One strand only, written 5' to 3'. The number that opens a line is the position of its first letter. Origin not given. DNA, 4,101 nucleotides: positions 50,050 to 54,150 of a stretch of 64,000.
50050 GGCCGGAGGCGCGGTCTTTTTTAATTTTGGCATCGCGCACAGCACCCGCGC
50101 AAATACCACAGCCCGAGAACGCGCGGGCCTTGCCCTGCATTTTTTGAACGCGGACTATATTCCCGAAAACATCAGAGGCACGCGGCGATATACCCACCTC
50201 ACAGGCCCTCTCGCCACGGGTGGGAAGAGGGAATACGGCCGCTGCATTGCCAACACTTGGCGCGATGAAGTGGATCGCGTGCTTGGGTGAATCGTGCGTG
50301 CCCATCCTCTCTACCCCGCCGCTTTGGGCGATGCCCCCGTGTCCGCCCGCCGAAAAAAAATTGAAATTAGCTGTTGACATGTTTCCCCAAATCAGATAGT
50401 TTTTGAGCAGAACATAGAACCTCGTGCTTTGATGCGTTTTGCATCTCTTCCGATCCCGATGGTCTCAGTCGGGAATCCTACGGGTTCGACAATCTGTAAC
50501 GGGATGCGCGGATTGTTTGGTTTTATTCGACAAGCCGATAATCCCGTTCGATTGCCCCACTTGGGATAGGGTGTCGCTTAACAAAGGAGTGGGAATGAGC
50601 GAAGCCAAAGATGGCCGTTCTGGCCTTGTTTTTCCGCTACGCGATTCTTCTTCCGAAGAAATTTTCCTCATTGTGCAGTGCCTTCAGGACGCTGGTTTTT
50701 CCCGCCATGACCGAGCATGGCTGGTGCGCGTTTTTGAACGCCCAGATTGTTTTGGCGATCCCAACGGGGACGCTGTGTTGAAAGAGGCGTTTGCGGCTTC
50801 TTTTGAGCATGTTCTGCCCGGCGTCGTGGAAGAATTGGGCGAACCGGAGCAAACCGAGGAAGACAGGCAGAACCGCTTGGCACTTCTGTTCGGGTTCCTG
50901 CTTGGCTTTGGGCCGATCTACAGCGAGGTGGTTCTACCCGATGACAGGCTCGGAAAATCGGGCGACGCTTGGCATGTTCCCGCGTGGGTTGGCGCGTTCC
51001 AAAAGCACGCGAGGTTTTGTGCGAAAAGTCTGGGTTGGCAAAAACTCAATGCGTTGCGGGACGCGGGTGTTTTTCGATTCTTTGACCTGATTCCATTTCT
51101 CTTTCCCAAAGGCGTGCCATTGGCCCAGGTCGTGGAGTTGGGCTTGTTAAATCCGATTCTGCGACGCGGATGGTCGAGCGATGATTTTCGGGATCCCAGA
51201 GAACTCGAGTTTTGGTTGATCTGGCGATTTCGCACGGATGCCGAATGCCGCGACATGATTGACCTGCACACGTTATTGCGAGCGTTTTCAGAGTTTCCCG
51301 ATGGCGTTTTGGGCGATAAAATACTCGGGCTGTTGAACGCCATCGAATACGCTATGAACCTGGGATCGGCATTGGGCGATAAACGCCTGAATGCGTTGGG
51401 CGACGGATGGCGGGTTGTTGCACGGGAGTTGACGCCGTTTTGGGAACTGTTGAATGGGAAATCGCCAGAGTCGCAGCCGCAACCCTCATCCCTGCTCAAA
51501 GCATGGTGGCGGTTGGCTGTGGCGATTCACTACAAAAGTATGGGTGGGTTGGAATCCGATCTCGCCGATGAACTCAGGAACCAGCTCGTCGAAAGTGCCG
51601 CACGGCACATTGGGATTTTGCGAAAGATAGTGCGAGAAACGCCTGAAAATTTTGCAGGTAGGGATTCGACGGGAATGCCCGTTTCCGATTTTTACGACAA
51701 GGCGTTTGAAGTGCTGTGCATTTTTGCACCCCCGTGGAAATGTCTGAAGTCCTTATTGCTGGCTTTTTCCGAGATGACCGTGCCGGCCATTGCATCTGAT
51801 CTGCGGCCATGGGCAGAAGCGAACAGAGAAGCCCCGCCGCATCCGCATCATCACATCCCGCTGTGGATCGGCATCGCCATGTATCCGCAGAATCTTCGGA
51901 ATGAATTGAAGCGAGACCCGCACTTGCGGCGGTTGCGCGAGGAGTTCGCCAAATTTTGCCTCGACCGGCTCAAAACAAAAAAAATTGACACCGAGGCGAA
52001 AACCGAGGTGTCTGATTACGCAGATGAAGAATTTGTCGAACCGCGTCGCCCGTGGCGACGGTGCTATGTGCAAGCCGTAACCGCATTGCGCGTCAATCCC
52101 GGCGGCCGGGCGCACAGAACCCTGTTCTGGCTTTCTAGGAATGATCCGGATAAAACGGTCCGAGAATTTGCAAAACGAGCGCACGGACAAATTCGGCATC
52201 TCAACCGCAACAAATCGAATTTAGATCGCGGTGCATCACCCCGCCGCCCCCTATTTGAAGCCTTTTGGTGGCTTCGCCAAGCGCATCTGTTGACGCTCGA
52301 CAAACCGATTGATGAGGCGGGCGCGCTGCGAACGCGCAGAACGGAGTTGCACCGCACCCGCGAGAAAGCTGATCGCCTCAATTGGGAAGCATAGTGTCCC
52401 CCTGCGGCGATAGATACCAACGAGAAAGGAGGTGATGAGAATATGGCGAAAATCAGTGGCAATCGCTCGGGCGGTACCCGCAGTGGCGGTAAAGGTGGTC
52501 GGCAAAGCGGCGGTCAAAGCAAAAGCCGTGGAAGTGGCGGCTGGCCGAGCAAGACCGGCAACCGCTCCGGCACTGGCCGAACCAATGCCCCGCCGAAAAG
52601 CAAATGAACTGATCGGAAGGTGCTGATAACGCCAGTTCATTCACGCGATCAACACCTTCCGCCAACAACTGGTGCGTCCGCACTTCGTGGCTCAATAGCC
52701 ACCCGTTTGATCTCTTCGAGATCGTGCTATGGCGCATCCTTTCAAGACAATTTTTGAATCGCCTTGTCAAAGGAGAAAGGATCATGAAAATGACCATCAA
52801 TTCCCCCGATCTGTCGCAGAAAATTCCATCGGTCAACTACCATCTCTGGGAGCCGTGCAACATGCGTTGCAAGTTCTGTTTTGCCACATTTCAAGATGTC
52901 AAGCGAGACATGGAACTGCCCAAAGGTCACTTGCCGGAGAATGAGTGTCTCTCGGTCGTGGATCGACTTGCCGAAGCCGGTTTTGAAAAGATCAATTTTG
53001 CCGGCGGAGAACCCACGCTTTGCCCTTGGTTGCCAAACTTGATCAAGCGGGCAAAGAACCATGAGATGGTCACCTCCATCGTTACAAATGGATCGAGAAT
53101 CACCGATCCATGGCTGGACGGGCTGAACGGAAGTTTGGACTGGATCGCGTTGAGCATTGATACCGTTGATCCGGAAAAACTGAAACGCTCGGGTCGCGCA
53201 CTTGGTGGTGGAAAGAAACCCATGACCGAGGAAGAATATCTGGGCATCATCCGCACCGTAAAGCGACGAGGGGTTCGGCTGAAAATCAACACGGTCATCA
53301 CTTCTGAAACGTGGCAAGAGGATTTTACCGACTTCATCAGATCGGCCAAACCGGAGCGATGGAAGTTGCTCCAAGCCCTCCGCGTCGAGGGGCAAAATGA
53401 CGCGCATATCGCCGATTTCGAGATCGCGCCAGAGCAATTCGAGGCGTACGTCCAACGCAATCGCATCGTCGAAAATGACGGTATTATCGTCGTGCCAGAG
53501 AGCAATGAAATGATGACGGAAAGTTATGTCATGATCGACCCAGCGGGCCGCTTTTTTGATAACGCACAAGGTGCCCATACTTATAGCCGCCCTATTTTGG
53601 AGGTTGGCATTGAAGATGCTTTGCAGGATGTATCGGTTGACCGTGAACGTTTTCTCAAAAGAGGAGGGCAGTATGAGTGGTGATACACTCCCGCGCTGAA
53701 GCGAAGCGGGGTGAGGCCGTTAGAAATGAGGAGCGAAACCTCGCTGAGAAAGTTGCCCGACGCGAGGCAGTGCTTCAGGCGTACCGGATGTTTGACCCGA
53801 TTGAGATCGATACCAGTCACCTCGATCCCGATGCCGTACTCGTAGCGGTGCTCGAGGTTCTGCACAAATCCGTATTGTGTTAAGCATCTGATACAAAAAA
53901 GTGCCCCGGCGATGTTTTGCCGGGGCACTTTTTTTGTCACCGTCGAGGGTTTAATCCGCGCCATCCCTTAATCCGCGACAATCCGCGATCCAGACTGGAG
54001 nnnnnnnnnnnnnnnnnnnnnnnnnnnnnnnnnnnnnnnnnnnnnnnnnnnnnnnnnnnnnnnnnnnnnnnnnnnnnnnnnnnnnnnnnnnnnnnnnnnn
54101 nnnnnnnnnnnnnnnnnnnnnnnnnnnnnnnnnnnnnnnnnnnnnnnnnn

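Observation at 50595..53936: Prokaryotic viperin (pVip) defence cassette with unusual partners: 600-aa hypothetical, small Gly-rich ORF, and a decayed cytidylate-kinase gene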

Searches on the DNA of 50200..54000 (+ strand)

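Call 30: search_rna_families(source=window, start=50200, end=54000, threshold=evalue, max_evalue=1)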
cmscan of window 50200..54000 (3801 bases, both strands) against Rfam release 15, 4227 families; matches with E-value up to 1: 3.
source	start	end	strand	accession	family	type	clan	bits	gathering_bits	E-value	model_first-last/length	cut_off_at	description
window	53849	53934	+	RF00021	Spot_42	Gene; sRNA;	-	24.3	80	0.13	1-115/115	no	Spot 42 RNA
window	53881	53955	-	RF02621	BSnc120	Gene; sRNA;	-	22.1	114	0.11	1-88/88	no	Brucella sRNA 120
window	53881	53934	+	RF02399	NsiR1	Gene; sRNA;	-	21.5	39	0.49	1-60/60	no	Nitrogen stress-induced RNA 1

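Call 56: build_rna_model(alignment_id=A6, structure=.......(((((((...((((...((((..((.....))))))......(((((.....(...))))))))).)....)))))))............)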
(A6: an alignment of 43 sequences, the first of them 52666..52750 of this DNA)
Model R1 built from alignment A6 (43 sequences, 97 columns); structure: as given.
model positions 84; base pairs 23; branch points 1; effective number of sequences 6.77; information 0.676 bits per position. Calibrated on 0.2 Mb of random sequence (short: E-values are rough).
structure used (alignment columns):
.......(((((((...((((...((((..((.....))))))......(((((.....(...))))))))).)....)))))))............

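Call 57: search_with_rna_model(model_id=R1, sources=[window, L001, L002, L003, L004, L005, L006, L007, L008, L009, L010, L011, L012, L013, L014, L015, L016, L017, L018, L019, L020, L021, L022, L023, L024, L025, L026, L027, L028, L029, L030, L031, L032, L033, L034, L035, L036, L037, L038, L039, L040, L041, L042, L043, L044, L045, L046, L047, L048, L049, L050, L051, L052, L053, L054, L055, L056, L057, L058, L059, L060, L061, L062, L063, L064, L065, L066, L067, L068, L069, L070, L071, L072, L073], max_evalue=1)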
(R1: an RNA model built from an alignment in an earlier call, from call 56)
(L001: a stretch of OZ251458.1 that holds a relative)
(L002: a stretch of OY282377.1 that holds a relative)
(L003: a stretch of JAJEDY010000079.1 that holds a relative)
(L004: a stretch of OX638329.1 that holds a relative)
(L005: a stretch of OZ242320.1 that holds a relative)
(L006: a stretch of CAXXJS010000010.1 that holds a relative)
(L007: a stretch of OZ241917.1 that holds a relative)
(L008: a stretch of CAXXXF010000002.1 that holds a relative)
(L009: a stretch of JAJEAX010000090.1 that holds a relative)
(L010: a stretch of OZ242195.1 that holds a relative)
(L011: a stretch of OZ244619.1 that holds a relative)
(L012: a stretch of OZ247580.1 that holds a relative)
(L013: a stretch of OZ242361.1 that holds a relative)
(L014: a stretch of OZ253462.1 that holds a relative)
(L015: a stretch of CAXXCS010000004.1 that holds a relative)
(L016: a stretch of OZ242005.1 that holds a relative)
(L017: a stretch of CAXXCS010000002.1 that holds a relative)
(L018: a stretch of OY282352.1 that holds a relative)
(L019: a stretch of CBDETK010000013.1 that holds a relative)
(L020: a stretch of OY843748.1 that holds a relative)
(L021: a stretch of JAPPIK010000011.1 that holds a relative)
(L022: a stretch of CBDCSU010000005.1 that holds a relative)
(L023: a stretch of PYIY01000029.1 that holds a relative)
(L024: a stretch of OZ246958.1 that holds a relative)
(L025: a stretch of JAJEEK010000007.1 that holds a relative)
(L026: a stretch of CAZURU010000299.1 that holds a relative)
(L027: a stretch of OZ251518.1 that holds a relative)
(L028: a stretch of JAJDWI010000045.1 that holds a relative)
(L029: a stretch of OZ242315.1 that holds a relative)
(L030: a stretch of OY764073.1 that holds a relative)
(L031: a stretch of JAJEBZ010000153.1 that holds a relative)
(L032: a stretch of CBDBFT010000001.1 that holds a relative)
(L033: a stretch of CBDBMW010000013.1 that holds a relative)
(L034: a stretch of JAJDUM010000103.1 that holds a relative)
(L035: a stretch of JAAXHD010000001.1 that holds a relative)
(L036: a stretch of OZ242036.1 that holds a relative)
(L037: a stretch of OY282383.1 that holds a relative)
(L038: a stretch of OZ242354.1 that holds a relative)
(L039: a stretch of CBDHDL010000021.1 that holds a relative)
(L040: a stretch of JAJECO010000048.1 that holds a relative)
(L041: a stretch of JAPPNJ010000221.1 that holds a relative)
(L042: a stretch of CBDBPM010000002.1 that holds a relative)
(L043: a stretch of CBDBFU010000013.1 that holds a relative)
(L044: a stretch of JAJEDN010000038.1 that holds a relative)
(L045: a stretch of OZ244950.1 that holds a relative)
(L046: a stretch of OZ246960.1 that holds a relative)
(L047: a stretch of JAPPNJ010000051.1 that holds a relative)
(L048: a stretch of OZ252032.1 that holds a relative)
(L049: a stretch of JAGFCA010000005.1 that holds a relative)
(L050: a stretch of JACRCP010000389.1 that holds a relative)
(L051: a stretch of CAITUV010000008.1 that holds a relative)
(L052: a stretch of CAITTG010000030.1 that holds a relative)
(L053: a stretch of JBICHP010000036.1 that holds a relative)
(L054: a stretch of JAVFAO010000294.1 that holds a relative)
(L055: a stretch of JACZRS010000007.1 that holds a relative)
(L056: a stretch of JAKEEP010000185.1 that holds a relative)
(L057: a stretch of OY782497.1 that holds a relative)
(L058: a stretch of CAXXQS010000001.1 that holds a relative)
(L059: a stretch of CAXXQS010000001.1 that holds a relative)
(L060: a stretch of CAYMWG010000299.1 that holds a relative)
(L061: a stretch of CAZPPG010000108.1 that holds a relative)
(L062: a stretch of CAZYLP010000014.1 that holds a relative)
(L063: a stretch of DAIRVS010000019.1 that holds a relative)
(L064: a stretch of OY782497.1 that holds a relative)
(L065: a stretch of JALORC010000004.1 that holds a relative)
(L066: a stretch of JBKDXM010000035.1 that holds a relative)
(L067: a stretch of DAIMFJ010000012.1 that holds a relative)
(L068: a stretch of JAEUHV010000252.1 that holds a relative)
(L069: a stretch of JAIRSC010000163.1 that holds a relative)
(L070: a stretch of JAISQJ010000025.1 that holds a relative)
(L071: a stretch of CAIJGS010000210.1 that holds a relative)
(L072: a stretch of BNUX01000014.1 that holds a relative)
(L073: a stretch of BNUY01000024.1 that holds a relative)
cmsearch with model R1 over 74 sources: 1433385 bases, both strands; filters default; matches with E-value up to 1: 53.
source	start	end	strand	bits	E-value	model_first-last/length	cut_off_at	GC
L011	12321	12404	+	90.5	2.4e-24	1-84/84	no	0.58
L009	4369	4453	+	88.8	7.8e-24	1-84/84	no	0.52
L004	12099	12183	+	88.3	1.1e-23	1-84/84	no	0.58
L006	12240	12323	+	88.2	1.3e-23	1-84/84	no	0.57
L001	12039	12123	+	88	1.4e-23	1-84/84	no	0.53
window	52666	52750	+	87.8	1.7e-23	1-84/84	no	0.53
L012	12040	12122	+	87.4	2.2e-23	1-84/84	no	0.53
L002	12053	12137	+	86.9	3.1e-23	1-84/84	no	0.49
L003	12099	12184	+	86.4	4.4e-23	1-84/84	no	0.55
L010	12009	12093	+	85.7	7.6e-23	1-84/84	no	0.55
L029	12002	12086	+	85.1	1.1e-22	1-84/84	no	0.51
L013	12200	12284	+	84.2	2.2e-22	1-84/84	no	0.53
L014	12190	12275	+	83.7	3.2e-22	1-84/84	no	0.51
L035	3210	3294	+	83.4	3.9e-22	1-84/84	no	0.53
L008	12286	12369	+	83.4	4e-22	1-84/84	no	0.6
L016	12033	12115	+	82.5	7.5e-22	1-84/84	no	0.51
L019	12050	12132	+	81.6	1.4e-21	1-84/84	no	0.49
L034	10267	10351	+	76.6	5.5e-20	1-84/84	no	0.53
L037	12162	12246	+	73.4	5.3e-19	1-84/84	no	0.51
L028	5103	5185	+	70.5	4.5e-18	1-84/84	no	0.37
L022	12058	12141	+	70.3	4.9e-18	1-84/84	no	0.58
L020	12231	12312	+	70.1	5.8e-18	1-84/84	no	0.55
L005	12051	12134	+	69.7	7.6e-18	1-84/84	no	0.54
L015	12161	12241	+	69.1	1.2e-17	1-84/84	no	0.43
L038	12191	12277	+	68.2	2.3e-17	1-84/84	no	0.46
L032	13990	14074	+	67.8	3e-17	1-84/84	no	0.44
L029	14039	14117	+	66.2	9.6e-17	1-84/84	no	0.44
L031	5116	5197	+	63.7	5.8e-16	1-84/84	no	0.37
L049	12172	12257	+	62.6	1.4e-15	1-84/84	no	0.34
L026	4486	4569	+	62.3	1.6e-15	1-84/84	no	0.38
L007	12492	12571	+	61.4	3.2e-15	1-84/84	no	0.57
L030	12189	12260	+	60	8.6e-15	1-84/84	no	0.5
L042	12235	12322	+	58.2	3.2e-14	1-84/84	no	0.4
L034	12209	12296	+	57.7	4.6e-14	1-84/84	no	0.51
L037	14076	14160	+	57.2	6.6e-14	1-84/84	no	0.53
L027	12596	12680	+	57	7.3e-14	1-84/84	no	0.55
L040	12114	12199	+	56.8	8.4e-14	1-84/84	no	0.47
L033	12501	12582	+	55.1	3.1e-13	1-84/84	no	0.37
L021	12199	12283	+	54.7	4e-13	1-84/84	no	0.53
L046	12117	12202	+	53.6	9e-13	1-84/84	no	0.51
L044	5412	5494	+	51.5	4e-12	1-84/84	no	0.48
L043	12176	12257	+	51.1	5.5e-12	1-84/84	no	0.38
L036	12095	12180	+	48.3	3.9e-11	1-84/84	no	0.41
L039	12179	12259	+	43.3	1.5e-09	1-84/84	no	0.35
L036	13967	14036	+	42.6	2.5e-09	1-84/84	no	0.47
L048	12116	12188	+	34.7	7.4e-07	1-84/84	no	0.47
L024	12165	12237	+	33.3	2e-06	1-84/84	no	0.44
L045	12001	12070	+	31.3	8.3e-06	1-84/84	no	0.41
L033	12154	12232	+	23.4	0.0025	1-84/84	no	0.3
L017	12163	12224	+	19.3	0.051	1-84/84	no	0.47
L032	11880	11921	+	17.9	0.14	17-58/84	no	0.26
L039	12070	12140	+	17.7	0.15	1-84/84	no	0.25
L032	11965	12048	+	16.2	0.45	1-84/84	no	0.43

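Call 59: search_rna_families(source=window, start=52600, end=52800, threshold=evalue, max_evalue=10)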
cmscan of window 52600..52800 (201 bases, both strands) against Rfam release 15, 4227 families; matches with E-value up to 10: 8.
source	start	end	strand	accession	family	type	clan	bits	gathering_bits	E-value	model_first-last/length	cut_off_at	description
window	52611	52734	-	RF02865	ncS01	Gene; sRNA;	-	17.2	58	0.56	1-110/110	no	Burkholderia sRNA 1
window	52739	52796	-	RF02499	Atu_C4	Gene; sRNA;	-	15.8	80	0.79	1-70/70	no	Rhizobiales sRNA Atu_C4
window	52615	52660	-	RF04272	mir-8908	Gene; miRNA;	CL00136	15.7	74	0.64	22-64/86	no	mir-8908 microRNA precursor family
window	52613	52660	-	RF04004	mir-7940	Gene; miRNA;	-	15.5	80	1.4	1-57/57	no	mir-7940 microRNA precursor family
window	52613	52662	+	RF03808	mir-3957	Gene; miRNA;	-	15.2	84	2.7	1-77/77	no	mir-3957 microRNA precursor family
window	52605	52669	-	RF00051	mir-17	Gene; miRNA;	-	14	49.5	1.4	1-80/80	no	mir-17 microRNA precursor family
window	52615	52660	+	RF04272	mir-8908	Gene; miRNA;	CL00136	11.6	74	9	22-64/86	no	mir-8908 microRNA precursor family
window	52687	52702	-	RF00630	P26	Gene;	-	10.9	36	7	45-60/66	no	Pseudomonas sRNA P26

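Call 94: build_rna_model(alignment_id=A10, structure=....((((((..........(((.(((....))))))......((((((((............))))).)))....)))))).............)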
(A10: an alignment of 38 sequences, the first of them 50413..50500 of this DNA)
Model R2 built from alignment A10 (38 sequences, 95 columns); structure: as given.
model positions 89; base pairs 20; branch points 1; effective number of sequences 2.43; information 0.64 bits per position. Calibrated on 0.2 Mb of random sequence (short: E-values are rough).
structure used (alignment columns):
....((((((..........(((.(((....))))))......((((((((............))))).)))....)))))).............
